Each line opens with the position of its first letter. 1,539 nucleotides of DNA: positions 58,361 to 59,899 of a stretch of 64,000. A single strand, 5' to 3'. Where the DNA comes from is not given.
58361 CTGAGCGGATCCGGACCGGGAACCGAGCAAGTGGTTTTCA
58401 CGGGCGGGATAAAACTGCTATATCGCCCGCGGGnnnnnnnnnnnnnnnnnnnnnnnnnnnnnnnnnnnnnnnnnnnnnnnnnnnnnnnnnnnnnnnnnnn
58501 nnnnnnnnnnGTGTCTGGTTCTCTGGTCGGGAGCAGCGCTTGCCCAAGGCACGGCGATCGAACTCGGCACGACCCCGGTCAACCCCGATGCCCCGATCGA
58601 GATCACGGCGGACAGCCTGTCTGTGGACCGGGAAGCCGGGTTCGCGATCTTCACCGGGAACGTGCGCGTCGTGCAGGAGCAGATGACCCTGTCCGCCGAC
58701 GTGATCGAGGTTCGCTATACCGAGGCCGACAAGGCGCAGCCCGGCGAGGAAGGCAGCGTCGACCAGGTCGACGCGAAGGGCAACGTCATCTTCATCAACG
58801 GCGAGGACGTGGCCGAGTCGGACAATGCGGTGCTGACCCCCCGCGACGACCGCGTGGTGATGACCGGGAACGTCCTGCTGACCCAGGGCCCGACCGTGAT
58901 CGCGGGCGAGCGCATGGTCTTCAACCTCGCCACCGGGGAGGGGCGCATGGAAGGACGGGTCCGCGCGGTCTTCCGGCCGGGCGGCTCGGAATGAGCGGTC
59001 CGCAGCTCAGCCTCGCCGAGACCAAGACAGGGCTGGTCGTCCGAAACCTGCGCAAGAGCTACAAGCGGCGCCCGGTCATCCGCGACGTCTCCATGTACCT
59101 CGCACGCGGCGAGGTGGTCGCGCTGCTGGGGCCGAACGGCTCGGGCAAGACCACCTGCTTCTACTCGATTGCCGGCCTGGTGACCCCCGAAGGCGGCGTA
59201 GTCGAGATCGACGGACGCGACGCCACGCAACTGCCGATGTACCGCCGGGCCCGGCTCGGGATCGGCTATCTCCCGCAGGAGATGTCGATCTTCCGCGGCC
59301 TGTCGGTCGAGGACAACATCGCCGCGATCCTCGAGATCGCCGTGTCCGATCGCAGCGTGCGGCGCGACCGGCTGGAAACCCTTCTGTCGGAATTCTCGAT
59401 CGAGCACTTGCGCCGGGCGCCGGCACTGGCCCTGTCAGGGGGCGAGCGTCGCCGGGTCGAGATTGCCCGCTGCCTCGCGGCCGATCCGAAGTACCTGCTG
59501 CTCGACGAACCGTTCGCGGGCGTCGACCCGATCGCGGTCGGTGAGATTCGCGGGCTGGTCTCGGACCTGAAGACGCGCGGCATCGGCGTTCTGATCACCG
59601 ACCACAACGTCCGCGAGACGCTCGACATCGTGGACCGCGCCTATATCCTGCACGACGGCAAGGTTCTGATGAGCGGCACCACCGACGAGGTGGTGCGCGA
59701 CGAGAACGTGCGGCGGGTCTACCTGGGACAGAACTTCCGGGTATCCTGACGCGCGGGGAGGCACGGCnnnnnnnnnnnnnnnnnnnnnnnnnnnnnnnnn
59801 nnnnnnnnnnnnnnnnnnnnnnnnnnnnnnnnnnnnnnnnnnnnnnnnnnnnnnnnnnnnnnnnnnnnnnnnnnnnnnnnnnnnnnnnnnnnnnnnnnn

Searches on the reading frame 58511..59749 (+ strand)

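Call 7: search_protein_families(library=pfam, proteins=[window:58511-59749:+])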
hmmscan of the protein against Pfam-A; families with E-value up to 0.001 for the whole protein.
window:58511-59749:+ (412 aa): 3 families
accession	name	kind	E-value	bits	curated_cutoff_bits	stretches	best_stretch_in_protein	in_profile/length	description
PF00005.33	ABC_tran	-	2.7e-34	119.1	25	1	191-336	2-137/137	ABC transporter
PF13304.12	AAA_21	-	5.5e-06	27.1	27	0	291-366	221-299/304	AAA domain, putative AbiEii toxin, Type IV TA system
PF12399.14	BCA_ABC_TP_C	-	3.1e-05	23.9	25.5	1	384-407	1-24/27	Branched-chain amino acid ATP-binding cassette transporter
